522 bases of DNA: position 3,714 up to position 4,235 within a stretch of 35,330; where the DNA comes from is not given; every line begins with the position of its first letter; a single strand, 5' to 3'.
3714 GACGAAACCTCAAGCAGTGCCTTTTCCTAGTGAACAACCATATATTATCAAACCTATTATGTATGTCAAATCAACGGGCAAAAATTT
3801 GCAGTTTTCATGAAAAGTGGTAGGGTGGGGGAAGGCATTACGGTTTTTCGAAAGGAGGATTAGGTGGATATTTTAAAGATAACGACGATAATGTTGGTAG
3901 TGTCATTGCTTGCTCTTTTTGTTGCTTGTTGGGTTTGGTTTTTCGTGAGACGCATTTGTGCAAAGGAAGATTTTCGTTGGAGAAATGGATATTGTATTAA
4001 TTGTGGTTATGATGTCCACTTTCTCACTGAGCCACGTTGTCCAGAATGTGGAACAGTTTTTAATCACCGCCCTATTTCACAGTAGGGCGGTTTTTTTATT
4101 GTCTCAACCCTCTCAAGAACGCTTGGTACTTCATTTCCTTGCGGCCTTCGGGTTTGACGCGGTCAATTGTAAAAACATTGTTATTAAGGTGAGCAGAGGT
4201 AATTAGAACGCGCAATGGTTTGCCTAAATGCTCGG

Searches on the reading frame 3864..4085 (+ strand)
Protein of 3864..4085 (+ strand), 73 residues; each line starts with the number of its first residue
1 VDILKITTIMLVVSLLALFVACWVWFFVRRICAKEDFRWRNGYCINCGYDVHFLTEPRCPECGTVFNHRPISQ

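Call 6: search_protein_families(library=pfam, proteins=[window:3864-4085:+], max_evalue=1)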
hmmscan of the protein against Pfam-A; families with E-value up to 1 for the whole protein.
window:3864-4085:+ (73 aa): 12 families
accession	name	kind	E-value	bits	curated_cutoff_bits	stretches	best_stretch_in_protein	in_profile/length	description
PF18912.6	DZR_2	-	0.00013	22.1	27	1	32-69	13-49/56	Double zinc ribbon domain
PF12773.13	DZR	-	0.0075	16.8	27.3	1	40-66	11-34/45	Double zinc ribbon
PF13240.11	Zn_Ribbon_1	-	0.008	16.4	25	0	43-50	15-22/23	zinc-ribbon domain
PF10601.15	zf-LITAF-like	-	0.048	14.2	23.8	1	8-51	25-66/70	LITAF-like zinc ribbon domain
PF08271.17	Zn_Ribbon_TF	-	0.054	13.5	29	1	44-72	3-35/43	TFIIB zinc-binding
PF06906.16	DUF1272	-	0.11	13.1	25.3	1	41-71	29-56/57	Protein of unknown function (DUF1272)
PF13974.11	YebO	-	0.11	13.1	27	1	12-34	1-23/80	YebO-like protein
PF13717.11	Zn_ribbon_4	-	0.15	12.4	30.3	1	58-67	27-36/36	zinc-ribbon domain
PF08792.16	A2L_zn_ribbon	-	0.15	12.2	22.9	0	59-67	24-32/33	A2L zinc ribbon domain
PF13248.11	Zn_ribbon_3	-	0.2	11.6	27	1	58-64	4-10/26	zinc-ribbon domain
PF01155.25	HypA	-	0.36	11.3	28.9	1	41-64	70-94/112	Hydrogenase/urease nickel incorporation, metallochaperone, hypA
PF01907.25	Ribosomal_L37e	-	0.85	10.2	27.6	1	30-49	19-38/53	Ribosomal protein L37e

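Call 7: search_protein_families(library=ncbifam, proteins=[window:3864-4085:+], max_evalue=1)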
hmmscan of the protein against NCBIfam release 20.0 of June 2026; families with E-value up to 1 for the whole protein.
window:3864-4085:+ (73 aa): 4 families
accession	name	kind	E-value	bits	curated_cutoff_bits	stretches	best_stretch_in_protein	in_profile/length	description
NF033497.1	rubre_like_arch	subfamily_domain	0.00025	20.7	32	1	44-70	3-30/34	rubrerythrin-like domain-containing protein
TIGR02098.1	MJ0042_CXXC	domain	0.072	12.8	20.9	1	58-69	27-38/38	MJ0042-type zinc finger domain-containing protein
NF003214.0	PRK04179.1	equivalog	0.55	10.2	71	1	30-49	21-40/62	50S ribosomal protein L37e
NF008756.0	PRK11788.1-4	equivalog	0.59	9.1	474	1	43-72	356-384/389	lipopolysaccharide assembly protein LapB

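Call 9: search_protein_families(library=phrogs, proteins=[window:3864-4085:+], max_evalue=1)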
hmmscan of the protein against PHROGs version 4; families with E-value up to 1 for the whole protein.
window:3864-4085:+ (73 aa): 6 families
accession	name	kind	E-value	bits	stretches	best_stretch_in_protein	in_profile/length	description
phrog_6511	-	unknown function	0.03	15.1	1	44-64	20-42/50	-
phrog_38724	-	unknown function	0.07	13.7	1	5-53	222-273/307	-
phrog_6586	-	unknown function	0.17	12.8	1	43-68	5-29/129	-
phrog_9188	-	unknown function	0.33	12.2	0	55-68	37-50/70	-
phrog_4837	-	unknown function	0.85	10.9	1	32-53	43-64/101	-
phrog_27094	-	unknown function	0.96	10.4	0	36-55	6-25/63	-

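Call 10: search_protein_families(library=padloc, proteins=[window:3864-4085:+], max_evalue=1)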
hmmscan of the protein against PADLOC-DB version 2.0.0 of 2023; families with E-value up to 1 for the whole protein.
window:3864-4085:+ (73 aa): 0 families
